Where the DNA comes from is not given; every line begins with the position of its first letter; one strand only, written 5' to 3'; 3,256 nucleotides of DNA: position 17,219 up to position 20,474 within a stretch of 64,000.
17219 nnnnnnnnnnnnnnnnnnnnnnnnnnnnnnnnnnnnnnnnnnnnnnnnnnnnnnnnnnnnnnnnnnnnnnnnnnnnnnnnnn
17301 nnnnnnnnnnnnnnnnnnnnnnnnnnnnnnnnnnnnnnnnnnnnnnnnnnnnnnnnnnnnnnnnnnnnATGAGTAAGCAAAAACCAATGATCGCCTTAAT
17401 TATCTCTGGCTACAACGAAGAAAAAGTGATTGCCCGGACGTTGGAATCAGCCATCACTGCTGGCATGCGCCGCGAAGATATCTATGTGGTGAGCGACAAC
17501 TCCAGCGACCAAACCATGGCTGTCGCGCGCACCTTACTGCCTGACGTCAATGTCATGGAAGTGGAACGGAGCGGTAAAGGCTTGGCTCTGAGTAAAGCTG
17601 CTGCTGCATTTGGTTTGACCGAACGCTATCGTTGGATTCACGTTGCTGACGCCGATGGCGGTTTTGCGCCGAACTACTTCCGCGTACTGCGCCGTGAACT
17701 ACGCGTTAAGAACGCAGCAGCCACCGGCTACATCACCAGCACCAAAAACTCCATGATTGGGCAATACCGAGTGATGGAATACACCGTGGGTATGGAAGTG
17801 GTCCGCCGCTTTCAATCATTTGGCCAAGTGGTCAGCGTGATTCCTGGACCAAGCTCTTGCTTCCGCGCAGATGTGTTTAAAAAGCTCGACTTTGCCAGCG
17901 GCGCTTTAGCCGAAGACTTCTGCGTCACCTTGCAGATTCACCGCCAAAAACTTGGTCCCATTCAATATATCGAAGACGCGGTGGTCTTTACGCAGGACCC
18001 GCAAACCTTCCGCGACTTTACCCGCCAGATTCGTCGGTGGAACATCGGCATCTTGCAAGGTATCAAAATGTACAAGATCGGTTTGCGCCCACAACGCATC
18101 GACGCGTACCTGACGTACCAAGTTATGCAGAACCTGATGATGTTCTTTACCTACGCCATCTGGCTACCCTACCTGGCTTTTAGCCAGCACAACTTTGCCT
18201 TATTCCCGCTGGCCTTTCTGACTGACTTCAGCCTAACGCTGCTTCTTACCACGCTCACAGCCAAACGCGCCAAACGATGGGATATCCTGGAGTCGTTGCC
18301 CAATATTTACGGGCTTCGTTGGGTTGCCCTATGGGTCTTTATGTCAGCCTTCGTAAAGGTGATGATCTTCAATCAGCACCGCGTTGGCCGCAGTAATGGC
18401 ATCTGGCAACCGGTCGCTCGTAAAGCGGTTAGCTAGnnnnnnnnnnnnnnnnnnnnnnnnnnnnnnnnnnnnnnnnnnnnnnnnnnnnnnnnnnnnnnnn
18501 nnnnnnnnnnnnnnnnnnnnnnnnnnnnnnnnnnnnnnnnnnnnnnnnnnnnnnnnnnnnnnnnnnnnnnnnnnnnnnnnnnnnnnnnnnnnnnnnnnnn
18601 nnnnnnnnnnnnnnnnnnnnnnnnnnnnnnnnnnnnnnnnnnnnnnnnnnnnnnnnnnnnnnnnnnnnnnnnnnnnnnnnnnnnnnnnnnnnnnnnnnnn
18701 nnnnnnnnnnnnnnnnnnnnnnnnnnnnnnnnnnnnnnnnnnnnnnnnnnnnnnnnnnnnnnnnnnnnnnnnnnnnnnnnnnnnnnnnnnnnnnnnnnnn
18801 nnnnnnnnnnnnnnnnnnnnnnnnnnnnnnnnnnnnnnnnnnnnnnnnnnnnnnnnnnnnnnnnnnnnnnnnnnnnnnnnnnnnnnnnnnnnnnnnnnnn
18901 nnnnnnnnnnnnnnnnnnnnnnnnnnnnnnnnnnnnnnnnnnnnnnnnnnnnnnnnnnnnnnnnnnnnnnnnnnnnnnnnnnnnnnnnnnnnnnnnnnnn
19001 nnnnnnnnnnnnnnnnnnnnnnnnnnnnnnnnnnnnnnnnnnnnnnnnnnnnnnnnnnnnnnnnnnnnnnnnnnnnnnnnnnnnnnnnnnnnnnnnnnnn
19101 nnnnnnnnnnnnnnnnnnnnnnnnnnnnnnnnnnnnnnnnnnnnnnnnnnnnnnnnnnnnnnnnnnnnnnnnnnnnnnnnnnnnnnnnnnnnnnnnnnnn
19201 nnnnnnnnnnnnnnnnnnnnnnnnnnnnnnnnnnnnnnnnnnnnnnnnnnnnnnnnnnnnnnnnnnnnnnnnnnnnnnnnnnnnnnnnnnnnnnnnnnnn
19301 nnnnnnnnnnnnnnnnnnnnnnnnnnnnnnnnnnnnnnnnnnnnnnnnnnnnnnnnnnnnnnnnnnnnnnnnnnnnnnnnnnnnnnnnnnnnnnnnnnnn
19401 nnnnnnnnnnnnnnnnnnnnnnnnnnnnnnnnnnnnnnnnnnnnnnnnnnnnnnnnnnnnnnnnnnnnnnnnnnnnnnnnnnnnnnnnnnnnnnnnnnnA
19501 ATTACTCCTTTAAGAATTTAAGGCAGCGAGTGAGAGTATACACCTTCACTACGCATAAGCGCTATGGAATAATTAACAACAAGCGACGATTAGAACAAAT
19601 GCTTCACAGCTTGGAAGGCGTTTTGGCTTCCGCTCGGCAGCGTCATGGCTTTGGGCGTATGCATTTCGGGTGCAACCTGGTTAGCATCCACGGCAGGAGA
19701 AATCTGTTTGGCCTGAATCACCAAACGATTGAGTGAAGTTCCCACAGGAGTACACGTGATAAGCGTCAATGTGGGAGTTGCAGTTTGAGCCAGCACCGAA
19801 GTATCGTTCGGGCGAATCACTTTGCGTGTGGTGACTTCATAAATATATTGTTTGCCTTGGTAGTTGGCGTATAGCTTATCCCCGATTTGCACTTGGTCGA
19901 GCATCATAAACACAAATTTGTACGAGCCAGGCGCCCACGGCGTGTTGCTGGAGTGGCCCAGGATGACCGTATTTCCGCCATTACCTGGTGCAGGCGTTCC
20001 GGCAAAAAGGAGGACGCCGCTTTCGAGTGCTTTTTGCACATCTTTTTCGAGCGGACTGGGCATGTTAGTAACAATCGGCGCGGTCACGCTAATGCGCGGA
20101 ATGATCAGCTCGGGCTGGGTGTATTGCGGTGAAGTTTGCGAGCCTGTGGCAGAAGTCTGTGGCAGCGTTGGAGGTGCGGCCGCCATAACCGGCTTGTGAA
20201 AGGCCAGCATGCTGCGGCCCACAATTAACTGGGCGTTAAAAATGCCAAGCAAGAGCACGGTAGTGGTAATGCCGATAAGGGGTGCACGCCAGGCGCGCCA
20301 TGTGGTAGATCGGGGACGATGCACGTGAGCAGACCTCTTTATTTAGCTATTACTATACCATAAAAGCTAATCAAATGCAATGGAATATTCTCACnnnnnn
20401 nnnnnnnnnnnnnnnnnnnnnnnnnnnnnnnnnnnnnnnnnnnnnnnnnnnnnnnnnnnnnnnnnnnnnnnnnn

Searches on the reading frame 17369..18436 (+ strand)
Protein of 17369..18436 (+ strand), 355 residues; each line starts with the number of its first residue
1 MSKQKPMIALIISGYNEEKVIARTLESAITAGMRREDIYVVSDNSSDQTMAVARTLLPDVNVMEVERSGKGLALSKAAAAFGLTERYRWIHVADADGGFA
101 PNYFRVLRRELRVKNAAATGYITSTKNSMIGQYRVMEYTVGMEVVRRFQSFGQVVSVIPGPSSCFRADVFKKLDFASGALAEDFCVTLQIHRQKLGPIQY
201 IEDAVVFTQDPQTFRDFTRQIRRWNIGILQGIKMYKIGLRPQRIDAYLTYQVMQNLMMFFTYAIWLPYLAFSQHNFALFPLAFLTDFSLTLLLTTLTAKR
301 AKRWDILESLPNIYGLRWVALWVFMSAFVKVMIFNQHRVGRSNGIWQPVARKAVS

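Call 4: search_protein_families(library=pfam, proteins=[window:17369-18436:+], max_evalue=0.01)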
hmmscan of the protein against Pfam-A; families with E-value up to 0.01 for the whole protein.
window:17369-18436:+ (355 aa): 5 families
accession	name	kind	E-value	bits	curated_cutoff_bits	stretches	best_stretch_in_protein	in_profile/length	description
PF13641.12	Glyco_tranf_2_3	-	3.6e-16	60.3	27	1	6-225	1-228/230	Glycosyltransferase like family 2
PF13632.12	Glyco_trans_2_3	-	1.4e-14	54.8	27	1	89-296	1-192/198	Glycosyl transferase family group 2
PF00535.33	Glycos_transf_2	-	8.5e-14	52.3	23.3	1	11-173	3-167/168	Glycosyl transferase family 2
PF13704.12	Glyco_tranf_2_4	-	1.8e-06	28.8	27.5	1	16-96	2-81/98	Glycosyl transferase family 2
PF13506.12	Glyco_transf_21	-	6.6e-05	22.9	21.7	1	86-225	30-173/174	Glycosyl transferase family 21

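Call 5: search_protein_families(library=ncbifam, proteins=[window:17369-18436:+], max_evalue=1)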
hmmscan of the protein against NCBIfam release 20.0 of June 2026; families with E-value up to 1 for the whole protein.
window:17369-18436:+ (355 aa): 16 families
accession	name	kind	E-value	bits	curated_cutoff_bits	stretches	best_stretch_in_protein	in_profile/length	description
TIGR03937.1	PgaC_IcaA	equivalog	1.5e-18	66.9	422.3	1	3-266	42-308/407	poly-beta-1,6-N-acetyl-D-glucosamine synthase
TIGR03111.1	glyc2_xrt_Gpos1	hypoth_equivalog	3.1e-13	49.3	363.95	1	3-286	46-350/439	TIGR03111 family XrtG-associated glycosyltransferase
NF041865.1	EpsU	equivalog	2.2e-12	46.7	700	1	7-239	40-276/394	exopolysaccharide biosynthesis GT2 family glycosyltransferase EpsU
NF053846.1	glyco_with_XrtP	equivalog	4.2e-09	35.6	520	2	12-107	47-154/440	XrtP-associated glycosyltransferase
TIGR04283.1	glyco_like_mftF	equivalog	3.3e-07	30.1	182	1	8-206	1-183/221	TIGR04283 family arsenosugar biosynthesis glycosyltransferase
TIGR04182.1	glyco_TIGR04182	equivalog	2.1e-05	24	325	1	9-106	3-92/293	S-layer glycoprotein N-glycosyltransferase AglJ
NF047683.1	TeichurnBiosyTuaG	equivalog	5.4e-05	23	400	1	1-60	1-60/252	teichuronic acid biosynthesis protein TuaG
NF007482.0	PRK10073.1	equivalog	7.9e-05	21.8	423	1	1-106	1-105/334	glycosyltransferase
TIGR04242.1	nodulat_NodC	equivalog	0.00031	19.8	550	1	3-266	45-321/395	chitooligosaccharide synthase NodC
NF041391.1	DPhHxTase_Halo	equivalog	0.0005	19.1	375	1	14-79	3-65/213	dolichyl-phosphate hexose transferase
TIGR04195.1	S_glycosyl_SunS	equivalog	0.0019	17.1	350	1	5-96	56-141/421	SunS family peptide S-glycosyltransferase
TIGR03469.1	HpnB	hypoth_equivalog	0.0026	16.8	379.25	1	4-103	42-152/386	hopene-associated glycosyltransferase HpnB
TIGR03030.1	CelA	equivalog_domain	0.031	12.3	699.1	1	175-264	325-411/714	UDP-forming cellulose synthase catalytic subunit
NF050050.1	ProtGlycPglI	equivalog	0.038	13.4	500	1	5-57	1-53/306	GalNAc(5)-diNAcBac-PP-undecaprenol beta-1,3-glucosyltransferase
NF010496.0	PRK13915.1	equivalog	0.063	12.4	262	1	3-77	28-111/307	glucosyl-3-phosphoglycerate synthase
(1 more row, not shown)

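Call 10: find_homologous_proteins(query=window:17369-18436:+, max_evalue=1e-20)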
Query window:17369-18436:+ (355 aa): 476 proteins with E <= 1e-20 among 7771 candidates; the best 120 are listed.
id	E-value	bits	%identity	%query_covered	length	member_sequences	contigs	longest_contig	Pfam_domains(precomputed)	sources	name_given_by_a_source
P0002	7.3e-235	796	100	100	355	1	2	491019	PF13632.13,PF13641.13,PF00535.33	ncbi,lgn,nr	ncbi:MAG TPA: glycosyltransferase family 2 protein [Candidatus Saccharimonadales bacterium]|nr:glyco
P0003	2.2e-134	466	60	99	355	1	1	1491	PF13632.13,PF13641.13,PF00535.33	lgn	-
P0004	5.2e-134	465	61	98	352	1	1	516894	PF13632.13,PF13641.13,PF00535.33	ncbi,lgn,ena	-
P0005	8.6e-131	454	58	97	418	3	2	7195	PF13632.13,PF13641.13,PF00535.33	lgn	-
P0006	8.9e-131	454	57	99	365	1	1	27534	PF13632.13,PF13641.13,PF00535.33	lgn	-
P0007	1.9e-130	453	59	97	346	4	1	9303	PF13632.13,PF13641.13,PF00535.33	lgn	-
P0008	2.4e-130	453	58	98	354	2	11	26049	PF13632.13,PF13641.13,PF00535.33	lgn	-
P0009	2.4e-130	453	59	97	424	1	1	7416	PF13632.13,PF13641.13,PF00535.33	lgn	-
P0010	1.0e-129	451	58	99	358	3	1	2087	PF13632.13,PF13641.13,PF00535.33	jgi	jgi:cellulose synthase/poly-beta-1,6-N-acetylglucosamine synthase-like glycosyltransferase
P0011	1.2e-129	450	57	99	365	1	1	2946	PF13632.13,PF13641.13,PF00535.33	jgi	jgi:biofilm PGA synthesis N-glycosyltransferase PgaC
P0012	1.0e-128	447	58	95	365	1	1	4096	PF13632.13,PF13641.13,PF00535.33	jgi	jgi:cellulose synthase/poly-beta-1,6-N-acetylglucosamine synthase-like glycosyltransferase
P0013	1.4e-128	447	57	97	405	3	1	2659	PF13632.13,PF13641.13,PF00535.33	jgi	-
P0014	1.5e-128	447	58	98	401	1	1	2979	PF13632.13,PF13641.13,PF00535.33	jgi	jgi:cellulose synthase/poly-beta-1,6-N-acetylglucosamine synthase-like glycosyltransferase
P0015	2.3e-128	446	57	98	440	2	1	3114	PF13632.13,PF13641.13,PF00535.33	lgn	-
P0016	2.4e-128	446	56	96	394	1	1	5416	PF13632.13,PF13641.13,PF00535.33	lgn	-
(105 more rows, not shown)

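Call 12: find_related_loci(query=A1, collection=genome_contigs, flank=6000)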
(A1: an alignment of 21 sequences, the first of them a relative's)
Query A1 (355 aa) in genome_contigs; peptide patterns used: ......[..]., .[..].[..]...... (x = any residue, [..] = any of these).
108 stretches matched a pattern; 53 encode a relative of the query (tblastn E <= 1e-3); 52 distinct loci.
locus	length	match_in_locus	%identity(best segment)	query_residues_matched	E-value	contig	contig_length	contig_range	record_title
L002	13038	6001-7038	61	5-351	2e-140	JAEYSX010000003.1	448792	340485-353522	MAG: Candidatus Parcubacteria bacterium isolate OH_CBlB_112 k127_2214311, whole genome shotgun sequence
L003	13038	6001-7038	60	5-352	2e-136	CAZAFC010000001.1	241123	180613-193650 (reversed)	MAG TPA_asm: uncultured Candidatus Saccharibacteria bacterium isolate SRP200132_co1_536 genome assembly, contig: NODE_36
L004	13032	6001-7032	54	2-347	1e-135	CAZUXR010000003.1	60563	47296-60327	MAG TPA_asm: uncultured Candidatus Saccharibacteria bacterium isolate SRP200132_co1_356 genome assembly, contig: NODE_72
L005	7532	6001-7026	56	4-347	4e-134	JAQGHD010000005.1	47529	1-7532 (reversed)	MAG: Candidatus Saccharibacteria bacterium isolate RYN_424 scaffold_18179, whole genome shotgun sequence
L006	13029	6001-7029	57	8-352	6e-134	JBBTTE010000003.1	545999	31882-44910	MAG: Patescibacteria group bacterium isolate H32-bin050_1 H32_bin050_1_000000000003, whole genome shotgun sequence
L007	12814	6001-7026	57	4-347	9e-134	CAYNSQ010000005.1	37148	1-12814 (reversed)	MAG TPA_asm: uncultured Candidatus Saccharibacteria bacterium isolate SRP292972_co3_107 genome assembly, contig: NODE_75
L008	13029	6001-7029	55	3-347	2e-131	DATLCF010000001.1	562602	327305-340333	MAG TPA_asm: Nevskiaceae bacterium isolate SMAG_U14317 k141_10451599, whole genome shotgun sequence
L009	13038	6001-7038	58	5-352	1e-130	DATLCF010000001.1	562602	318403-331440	MAG TPA_asm: Nevskiaceae bacterium isolate SMAG_U14317 k141_10451599, whole genome shotgun sequence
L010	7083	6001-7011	56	8-346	2e-130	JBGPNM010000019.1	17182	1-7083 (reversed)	MAG: Candidatus Saccharimonadia bacterium isolate OBJ_0618_7090110_214 k141_2287252_length_17182_cov_13.0073, whole geno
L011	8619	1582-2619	54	5-352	6e-130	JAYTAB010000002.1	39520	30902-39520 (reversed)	MAG: Candidatus Saccharibacteria bacterium isolate GFS_1377 GFS_1377_1, whole genome shotgun sequence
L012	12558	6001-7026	56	4-347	1e-129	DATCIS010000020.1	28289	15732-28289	MAG TPA_asm: Candidatus Saccharimonadales bacterium isolate SMAG_U7865 k141_3067343, whole genome shotgun sequence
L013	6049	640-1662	55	5-347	6e-130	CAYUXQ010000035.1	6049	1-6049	MAG TPA_asm: uncultured Candidatus Saccharibacteria bacterium isolate SRP263991_co5_150 genome assembly, contig: NODE_26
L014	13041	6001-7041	54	4-352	6e-129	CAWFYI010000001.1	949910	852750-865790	MAG: uncultured Candidatus Saccharibacteria bacterium isolate MFD05442.bin.1.25 genome assembly, contig: contig_18630, w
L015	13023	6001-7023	55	5-347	6e-129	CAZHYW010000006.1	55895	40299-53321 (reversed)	MAG TPA_asm: uncultured Candidatus Saccharibacteria bacterium isolate SRP200132_co1_111 genome assembly, contig: NODE_87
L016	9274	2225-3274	53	1-352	4e-128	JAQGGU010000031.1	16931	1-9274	MAG: Candidatus Saccharibacteria bacterium isolate RYN_415 scaffold_3096892, whole genome shotgun sequence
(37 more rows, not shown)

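Call 21: search_solved_structures(query=window:17369-18436:+, max_evalue=0.001)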
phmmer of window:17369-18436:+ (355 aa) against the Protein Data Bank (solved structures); distinct sequences matched with E-value up to 0.001: 4.
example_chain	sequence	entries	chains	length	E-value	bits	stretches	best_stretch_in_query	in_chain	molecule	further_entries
6p61_A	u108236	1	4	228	4.5e-06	29.3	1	3-113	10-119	Glycosyltransferase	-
2z87_A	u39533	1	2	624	8.4e-06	28.4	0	3-124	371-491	Chondroitin synthase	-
2z86_A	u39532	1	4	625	8.4e-06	28.4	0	3-124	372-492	Chondroitin synthase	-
5hea_A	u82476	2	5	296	0.00076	22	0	7-204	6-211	Putative glycosyltransferase (GalT1)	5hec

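Call 58: predict_structure(alignment_id=A1)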
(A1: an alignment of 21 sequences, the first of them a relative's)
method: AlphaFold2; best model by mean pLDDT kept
length: 355 residues; sequences in the alignment: 21
mean_pLDDT: 80.9   pTM: 0.77
mean pLDDT of the five models: 80.9, 80.8, 79.9, 79.8, 78.7
residues with pLDDT >= 90: 126; 70-90: 166; 50-70: 40; < 50: 23
segments of 3 or more residues with pLDDT < 50: 178-181, 339-355
pLDDT, mean of each block of 10 residues (from residue 1): 77 83 93 95 82 94 80 82 93 86 94 89 75 77 66 60 88 68 72 84 84 83 82 74 72 89 94 95 93 88 85 90 91 68 32 30
secondary structure, 60 per line:
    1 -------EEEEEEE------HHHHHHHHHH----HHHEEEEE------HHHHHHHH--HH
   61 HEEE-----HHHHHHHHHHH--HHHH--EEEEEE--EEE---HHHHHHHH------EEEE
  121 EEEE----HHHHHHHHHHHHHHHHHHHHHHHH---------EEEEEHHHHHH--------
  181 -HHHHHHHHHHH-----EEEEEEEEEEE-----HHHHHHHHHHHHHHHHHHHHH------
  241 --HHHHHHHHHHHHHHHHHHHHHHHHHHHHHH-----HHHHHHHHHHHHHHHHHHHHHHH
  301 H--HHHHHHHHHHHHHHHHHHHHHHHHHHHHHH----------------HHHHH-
elements in order: E8-14 H21-30 E38-42 H49-56 E62-64 H70-80 H83-86 E89-94 E97-99 H103-110 E117-124 H129-152 E162-166 H167-172 H182-192 E198-208 H214-234 H243-272 H278-301 H304-333 H350-354

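Call 62: fold_search(model_id=the predicted structure, library=pdb)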
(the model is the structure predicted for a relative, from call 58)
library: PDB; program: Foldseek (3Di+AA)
matches with E <= 10: 1106; with E <= 0.001: 398
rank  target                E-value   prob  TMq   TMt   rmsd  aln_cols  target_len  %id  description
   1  8snc_A                1.2e-13  1.00  0.76  0.56   4.6       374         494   17  Chlorella virus Hyaluronan Synthase bound to GlcA extended GlcNAc primer (released 2024-05-01)
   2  7sp7_A                2.1e-13  1.00  0.75  0.55   4.4       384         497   15  Chlorella virus hyaluronan synthase inhibited by UDP (released 2022-04-06)
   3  7sp8_A                2.1e-13  1.00  0.75  0.55   5.3       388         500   15  Chlorella virus Hyaluronan Synthase bound to UDP-GlcNAc (released 2022-04-06)
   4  8sne_A                5.7e-13  1.00  0.78  0.58   3.6       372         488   17  Chlorella virus Hyaluronan Synthase bound to GlcA extended GlcNAc primer and UDP (released 2024-05-01)
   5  7sp9_A                6.7e-13  1.00  0.73  0.54   5.4       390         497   16  Chlorella virus Hyaluronan Synthase in the GlcNAc-primed channel-closed state (released 2022-04-06)
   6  9yq4_A                9.4e-13  1.00  0.76  0.56   4.5       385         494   17  Chlorella virus hyaluronan synthase bound to a proofreading UDP-GlcA (released 2025-12-10)
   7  9yq5_A                1.2e-12  1.00  0.72  0.53   5.1       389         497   16  Chlorella virus hyaluronan synthase bound to an inserted UDP-GlcA (released 2025-12-10)
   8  9kqc_A                1.2e-12  1.00  0.75  0.55   5.0       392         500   15  Chlorella virus Hyaluronan Synthase bound to VNAR (released 2025-05-14)
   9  7sp6_A                3.2e-12  1.00  0.75  0.55   4.1       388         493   15  Chlorella virus hyaluronan synthase (released 2022-04-06)
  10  8smm_A                3.4e-12  1.00  0.74  0.53   4.9       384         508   15  Xenopus laevis hyaluronan synthase 1 (released 2024-05-01)
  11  9yq2_A                3.4e-12  1.00  0.72  0.54   5.5       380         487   17  Chlorella virus hyaluronan synthase bound to DDM (released 2025-12-10)
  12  8smn_A                4.5e-12  1.00  0.72  0.51   4.5       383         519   15  Xenopus laevis hyaluronan synthase 1, nascent HA polymer bound state (released 2024-05-01)
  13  8k3w_A                8.3e-12  1.00  0.59  0.33  13.1       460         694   15  S. cerevisiae Chs1 in complex with UDP-GlcNAc and GlcNAc (released 2023-10-18)
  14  8k3r_A                1.5e-11  1.00  0.60  0.33  12.7       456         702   15  S. cerevisiae Chs1 in apo state incubated with GlcNAc (released 2023-08-16)
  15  8k3q_A                1.5e-11  1.00  0.60  0.32  12.7       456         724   15  S. cerevisiae Chs1 in apo state (released 2023-10-18)
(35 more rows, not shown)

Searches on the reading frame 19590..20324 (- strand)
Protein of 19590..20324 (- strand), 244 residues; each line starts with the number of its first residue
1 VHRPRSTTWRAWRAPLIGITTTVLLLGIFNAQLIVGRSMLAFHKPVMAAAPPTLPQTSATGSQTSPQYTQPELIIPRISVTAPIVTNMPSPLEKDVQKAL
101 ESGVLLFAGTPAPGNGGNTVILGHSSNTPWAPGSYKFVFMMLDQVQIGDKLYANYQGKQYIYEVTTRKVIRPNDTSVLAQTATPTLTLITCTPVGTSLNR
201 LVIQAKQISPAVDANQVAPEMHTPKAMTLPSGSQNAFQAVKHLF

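Call 4: search_protein_families(library=pfam, proteins=[window:19590-20324:-], max_evalue=0.01)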
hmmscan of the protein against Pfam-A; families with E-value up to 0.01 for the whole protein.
window:19590-20324:- (244 aa): 1 family
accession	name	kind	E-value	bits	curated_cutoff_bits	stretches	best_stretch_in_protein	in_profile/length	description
PF04203.18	Sortase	-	4.7e-26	91.4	26.6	1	74-207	2-124/125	Sortase domain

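Call 5: search_protein_families(library=ncbifam, proteins=[window:19590-20324:-], max_evalue=1)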
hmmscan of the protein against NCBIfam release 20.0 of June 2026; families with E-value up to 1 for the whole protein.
window:19590-20324:- (244 aa): 7 families
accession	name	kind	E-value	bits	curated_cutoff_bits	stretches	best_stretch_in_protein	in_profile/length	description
NF033745.1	class_C_sortase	subfamily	3.4e-19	69.4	160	1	72-206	95-219/220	class C sortase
NF058671.1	sortase_SrtD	exception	6.9e-19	68.2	140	1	70-206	64-186/187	class D sortase, LPxTATN-specific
NF033746.1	class_D_sortase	subfamily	2.4e-18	66.2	165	1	72-208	12-134/135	class D sortase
TIGR01076.1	sortase_fam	subfamily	6.6e-18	64.8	39.35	1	74-210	4-130/136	sortase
NF033747.1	class_E_sortase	subfamily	2.4e-11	43.9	160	1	67-206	68-204/211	class E sortase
NF033748.1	class_F_sortase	subfamily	2e-08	34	166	1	70-192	11-134/155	class F sortase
TIGR03784.1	marine_sortase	equivalog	5.8e-08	32.5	158.25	1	105-196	79-161/174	class GN sortase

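Call 33: search_solved_structures(query=window:19590-20324:-, max_evalue=0.001, show_alignments=2)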
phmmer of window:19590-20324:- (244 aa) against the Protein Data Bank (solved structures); distinct sequences matched with E-value up to 0.001: 30.
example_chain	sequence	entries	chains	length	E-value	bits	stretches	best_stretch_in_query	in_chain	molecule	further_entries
8t28_A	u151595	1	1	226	4e-12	49.9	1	73-212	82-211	Class C sortase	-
5k9a_A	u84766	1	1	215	1.7e-10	44.5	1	76-209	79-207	Putative fimbrial associated sortase-like protein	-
6bwe_A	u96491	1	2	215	1.8e-10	44.5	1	76-209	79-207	Putative fimbrial associated sortase-like protein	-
24rr_A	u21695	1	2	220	2.9e-10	43.8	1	68-208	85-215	Ebp pilus assembly class C sortase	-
2xwg_A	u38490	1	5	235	9.4e-10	42.1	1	47-208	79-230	SORTASE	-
8gmx_A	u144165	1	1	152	4.3e-09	40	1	74-208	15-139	Class C sortase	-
4g1j_A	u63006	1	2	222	4.5e-09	39.9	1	73-210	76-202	Sortase family protein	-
3rbi_A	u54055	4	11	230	5e-09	39.8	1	73-210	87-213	Sortase family protein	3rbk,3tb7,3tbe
7cg9_A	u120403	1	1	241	7.4e-09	39.2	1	61-217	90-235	Class C sortase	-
4d70_A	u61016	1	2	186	2.9e-08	37.2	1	98-208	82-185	SORTASE FAMILY PROTEIN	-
3rbj_A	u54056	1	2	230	6.9e-08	36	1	72-210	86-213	Sortase family protein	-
2w1k_A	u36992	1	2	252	7.8e-08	35.9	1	100-209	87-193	PUTATIVE SORTASE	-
8gr6_A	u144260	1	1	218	1.2e-07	35.2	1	103-208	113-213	Sortase-like protein, putative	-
3g66_A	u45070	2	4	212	1.6e-07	34.8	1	97-209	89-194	Sortase C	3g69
4d7w_A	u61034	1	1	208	2.3e-07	34.3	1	75-208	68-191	SORTASE FAMILY PROTEIN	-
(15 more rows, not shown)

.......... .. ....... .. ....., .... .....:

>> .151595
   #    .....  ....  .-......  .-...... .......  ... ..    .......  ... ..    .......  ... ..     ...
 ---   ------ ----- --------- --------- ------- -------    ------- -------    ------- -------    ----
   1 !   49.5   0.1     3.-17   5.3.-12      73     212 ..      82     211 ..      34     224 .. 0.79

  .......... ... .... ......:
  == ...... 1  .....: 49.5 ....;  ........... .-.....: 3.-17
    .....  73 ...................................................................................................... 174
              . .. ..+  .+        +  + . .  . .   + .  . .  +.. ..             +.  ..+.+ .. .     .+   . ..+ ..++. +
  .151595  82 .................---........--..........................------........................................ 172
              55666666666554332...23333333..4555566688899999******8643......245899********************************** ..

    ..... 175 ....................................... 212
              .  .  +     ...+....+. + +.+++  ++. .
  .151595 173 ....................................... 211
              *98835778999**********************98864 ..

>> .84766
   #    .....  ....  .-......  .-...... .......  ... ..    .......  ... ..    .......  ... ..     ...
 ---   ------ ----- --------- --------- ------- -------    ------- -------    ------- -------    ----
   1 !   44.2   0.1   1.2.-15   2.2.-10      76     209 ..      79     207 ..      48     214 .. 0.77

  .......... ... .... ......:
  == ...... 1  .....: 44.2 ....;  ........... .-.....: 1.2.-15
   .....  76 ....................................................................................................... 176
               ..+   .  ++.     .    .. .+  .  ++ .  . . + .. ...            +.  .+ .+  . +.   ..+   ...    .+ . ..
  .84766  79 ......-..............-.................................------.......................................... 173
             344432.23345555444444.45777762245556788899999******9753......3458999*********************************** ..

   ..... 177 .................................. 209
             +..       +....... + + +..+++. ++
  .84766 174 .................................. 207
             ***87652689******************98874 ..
